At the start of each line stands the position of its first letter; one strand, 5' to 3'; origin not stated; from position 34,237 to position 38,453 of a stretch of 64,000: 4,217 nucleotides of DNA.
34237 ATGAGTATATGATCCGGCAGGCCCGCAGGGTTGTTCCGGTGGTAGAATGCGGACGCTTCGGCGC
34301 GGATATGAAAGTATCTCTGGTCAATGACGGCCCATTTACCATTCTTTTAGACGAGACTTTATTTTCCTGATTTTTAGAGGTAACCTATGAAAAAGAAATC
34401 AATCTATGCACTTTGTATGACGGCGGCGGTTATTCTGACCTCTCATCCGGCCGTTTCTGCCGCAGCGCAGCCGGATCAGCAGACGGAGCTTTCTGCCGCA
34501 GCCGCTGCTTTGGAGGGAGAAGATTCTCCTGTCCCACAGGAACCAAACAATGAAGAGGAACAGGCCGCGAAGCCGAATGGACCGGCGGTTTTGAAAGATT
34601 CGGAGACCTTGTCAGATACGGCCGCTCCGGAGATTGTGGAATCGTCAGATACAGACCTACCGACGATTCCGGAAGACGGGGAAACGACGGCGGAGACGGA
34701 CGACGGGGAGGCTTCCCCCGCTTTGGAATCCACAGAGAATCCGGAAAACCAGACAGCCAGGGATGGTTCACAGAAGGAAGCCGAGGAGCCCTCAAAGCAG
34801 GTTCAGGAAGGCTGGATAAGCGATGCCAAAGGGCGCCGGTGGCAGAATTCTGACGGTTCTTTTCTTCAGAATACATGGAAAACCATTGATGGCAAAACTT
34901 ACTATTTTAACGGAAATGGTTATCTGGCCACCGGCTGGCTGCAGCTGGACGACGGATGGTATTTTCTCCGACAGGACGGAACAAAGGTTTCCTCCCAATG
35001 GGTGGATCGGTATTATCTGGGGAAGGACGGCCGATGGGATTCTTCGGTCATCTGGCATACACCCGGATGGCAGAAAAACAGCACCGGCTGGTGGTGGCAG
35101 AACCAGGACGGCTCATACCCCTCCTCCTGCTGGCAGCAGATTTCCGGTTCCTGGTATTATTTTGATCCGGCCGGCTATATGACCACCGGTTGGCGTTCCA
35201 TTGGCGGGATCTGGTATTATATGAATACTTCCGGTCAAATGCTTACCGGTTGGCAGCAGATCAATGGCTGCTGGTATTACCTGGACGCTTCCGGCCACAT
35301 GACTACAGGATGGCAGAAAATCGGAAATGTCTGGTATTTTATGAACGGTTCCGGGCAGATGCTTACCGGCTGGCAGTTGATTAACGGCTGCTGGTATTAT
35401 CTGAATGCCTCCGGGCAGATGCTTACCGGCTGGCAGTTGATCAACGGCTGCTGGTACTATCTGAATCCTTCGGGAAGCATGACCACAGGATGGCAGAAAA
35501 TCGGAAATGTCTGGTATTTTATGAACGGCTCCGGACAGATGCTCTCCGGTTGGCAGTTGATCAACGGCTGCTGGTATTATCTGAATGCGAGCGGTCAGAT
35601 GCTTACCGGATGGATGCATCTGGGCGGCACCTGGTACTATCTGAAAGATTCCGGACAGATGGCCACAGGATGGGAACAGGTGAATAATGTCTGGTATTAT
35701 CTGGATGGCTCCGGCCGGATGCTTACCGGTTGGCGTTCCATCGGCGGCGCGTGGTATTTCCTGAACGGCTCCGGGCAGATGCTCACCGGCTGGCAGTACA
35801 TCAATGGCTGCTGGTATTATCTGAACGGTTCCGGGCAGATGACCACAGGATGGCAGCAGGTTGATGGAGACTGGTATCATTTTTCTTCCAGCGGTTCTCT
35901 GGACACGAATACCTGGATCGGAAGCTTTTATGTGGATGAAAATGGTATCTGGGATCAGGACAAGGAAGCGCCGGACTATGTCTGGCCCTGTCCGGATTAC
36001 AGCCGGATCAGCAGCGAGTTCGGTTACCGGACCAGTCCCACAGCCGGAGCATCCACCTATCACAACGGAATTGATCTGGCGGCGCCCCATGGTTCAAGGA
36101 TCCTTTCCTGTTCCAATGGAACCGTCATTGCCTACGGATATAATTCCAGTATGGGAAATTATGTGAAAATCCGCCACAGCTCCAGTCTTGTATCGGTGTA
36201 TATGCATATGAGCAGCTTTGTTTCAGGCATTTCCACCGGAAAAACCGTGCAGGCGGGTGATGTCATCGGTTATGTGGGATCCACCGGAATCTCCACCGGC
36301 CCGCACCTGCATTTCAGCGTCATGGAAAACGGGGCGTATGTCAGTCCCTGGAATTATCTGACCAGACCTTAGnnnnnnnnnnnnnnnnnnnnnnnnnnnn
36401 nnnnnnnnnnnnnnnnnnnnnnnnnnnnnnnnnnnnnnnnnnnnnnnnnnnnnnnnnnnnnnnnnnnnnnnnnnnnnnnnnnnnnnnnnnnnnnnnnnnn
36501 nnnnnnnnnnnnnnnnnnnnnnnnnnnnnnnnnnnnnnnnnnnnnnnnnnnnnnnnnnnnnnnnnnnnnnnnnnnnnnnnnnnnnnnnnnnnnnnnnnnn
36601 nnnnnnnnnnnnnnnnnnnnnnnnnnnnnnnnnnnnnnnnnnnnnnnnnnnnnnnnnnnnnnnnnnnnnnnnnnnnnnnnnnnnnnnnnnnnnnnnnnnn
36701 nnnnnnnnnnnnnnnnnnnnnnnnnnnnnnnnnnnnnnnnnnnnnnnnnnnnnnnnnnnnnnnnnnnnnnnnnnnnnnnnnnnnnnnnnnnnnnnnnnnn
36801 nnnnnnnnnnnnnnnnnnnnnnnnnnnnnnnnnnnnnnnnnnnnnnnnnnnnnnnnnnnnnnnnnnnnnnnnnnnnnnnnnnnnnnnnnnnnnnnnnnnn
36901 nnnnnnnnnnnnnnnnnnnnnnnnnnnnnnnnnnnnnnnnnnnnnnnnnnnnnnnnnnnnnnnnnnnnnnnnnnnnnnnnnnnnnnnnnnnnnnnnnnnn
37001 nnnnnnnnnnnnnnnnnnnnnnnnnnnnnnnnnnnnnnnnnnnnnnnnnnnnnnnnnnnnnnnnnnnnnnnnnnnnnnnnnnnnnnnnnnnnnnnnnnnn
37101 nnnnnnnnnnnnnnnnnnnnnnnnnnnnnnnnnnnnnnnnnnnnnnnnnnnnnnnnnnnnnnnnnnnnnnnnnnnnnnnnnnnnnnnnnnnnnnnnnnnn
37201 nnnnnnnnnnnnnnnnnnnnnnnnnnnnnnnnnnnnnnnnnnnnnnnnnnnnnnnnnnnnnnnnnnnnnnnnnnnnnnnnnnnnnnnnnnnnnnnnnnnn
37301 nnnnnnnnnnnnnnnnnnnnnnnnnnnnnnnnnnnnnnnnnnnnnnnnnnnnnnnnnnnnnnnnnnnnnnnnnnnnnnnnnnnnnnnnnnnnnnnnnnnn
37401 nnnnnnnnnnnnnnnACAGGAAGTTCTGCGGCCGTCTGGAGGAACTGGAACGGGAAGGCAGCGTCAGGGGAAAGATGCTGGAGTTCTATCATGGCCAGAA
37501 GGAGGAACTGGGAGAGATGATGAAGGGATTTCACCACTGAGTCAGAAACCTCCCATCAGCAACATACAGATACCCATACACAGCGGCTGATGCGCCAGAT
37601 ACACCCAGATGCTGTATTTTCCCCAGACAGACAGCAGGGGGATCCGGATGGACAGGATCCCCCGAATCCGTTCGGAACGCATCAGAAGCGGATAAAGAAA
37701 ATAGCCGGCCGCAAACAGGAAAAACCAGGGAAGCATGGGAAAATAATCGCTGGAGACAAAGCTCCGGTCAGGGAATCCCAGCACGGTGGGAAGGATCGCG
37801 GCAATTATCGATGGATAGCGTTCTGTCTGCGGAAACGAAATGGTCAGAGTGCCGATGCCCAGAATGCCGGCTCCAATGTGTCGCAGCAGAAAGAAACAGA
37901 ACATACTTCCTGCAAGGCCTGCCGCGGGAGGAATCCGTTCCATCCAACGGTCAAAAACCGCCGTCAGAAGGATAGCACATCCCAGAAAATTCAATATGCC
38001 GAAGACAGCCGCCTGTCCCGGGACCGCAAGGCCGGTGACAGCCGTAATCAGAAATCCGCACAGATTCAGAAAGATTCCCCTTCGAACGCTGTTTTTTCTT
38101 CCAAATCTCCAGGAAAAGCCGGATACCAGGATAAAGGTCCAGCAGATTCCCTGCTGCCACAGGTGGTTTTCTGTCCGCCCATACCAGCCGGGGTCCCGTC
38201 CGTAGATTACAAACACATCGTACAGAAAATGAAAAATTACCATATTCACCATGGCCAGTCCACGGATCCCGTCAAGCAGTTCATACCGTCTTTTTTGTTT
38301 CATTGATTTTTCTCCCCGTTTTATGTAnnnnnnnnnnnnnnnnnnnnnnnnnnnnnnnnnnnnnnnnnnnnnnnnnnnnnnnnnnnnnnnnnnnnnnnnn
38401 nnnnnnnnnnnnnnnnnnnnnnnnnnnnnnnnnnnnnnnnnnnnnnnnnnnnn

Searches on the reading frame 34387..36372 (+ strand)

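Call 66: search_protein_families(library=pfam, proteins=[window:34387-36372:+], max_evalue=0.0001)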
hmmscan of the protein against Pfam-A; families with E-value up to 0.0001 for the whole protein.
window:34387-36372:+ (661 aa): 4 families
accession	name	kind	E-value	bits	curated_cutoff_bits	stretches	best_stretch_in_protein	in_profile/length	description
PF01473.26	Choline_bind_1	-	4.3e-85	276.3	20.5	8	287-305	1-19/19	Putative cell wall binding repeat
PF19127.6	Choline_bind_3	-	1.3e-77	256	27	9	326-365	1-42/47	Choline-binding repeat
PF01551.29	Peptidase_M23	-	6.9e-30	103.5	28.7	1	558-654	2-96/96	Peptidase family M23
PF19085.6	Choline_bind_2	-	2.3e-17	63.4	27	2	184-217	7-38/38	Choline-binding repeat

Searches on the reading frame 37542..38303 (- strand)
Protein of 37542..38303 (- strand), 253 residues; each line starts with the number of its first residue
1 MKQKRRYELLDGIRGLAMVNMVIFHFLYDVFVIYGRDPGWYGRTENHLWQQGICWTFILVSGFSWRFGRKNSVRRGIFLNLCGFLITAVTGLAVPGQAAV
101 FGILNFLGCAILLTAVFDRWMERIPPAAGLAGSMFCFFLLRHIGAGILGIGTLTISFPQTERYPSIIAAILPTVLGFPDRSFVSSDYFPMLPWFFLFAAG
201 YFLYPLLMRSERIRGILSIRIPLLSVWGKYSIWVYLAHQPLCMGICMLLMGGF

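Call 66: search_protein_families(library=pfam, proteins=[window:37542-38303:-], max_evalue=0.0001)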
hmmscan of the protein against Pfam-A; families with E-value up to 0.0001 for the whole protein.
window:37542-38303:- (253 aa): 2 families
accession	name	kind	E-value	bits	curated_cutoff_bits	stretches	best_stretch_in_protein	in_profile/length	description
PF07786.18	HGSNAT_cat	-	1e-34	120.5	22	1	6-240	1-222/222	Heparan-alpha-glucosaminide N-acetyltransferase, catalytic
PF01757.29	Acyl_transf_3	-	2.3e-05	24.1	31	0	165-245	213-293/326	Acyltransferase domain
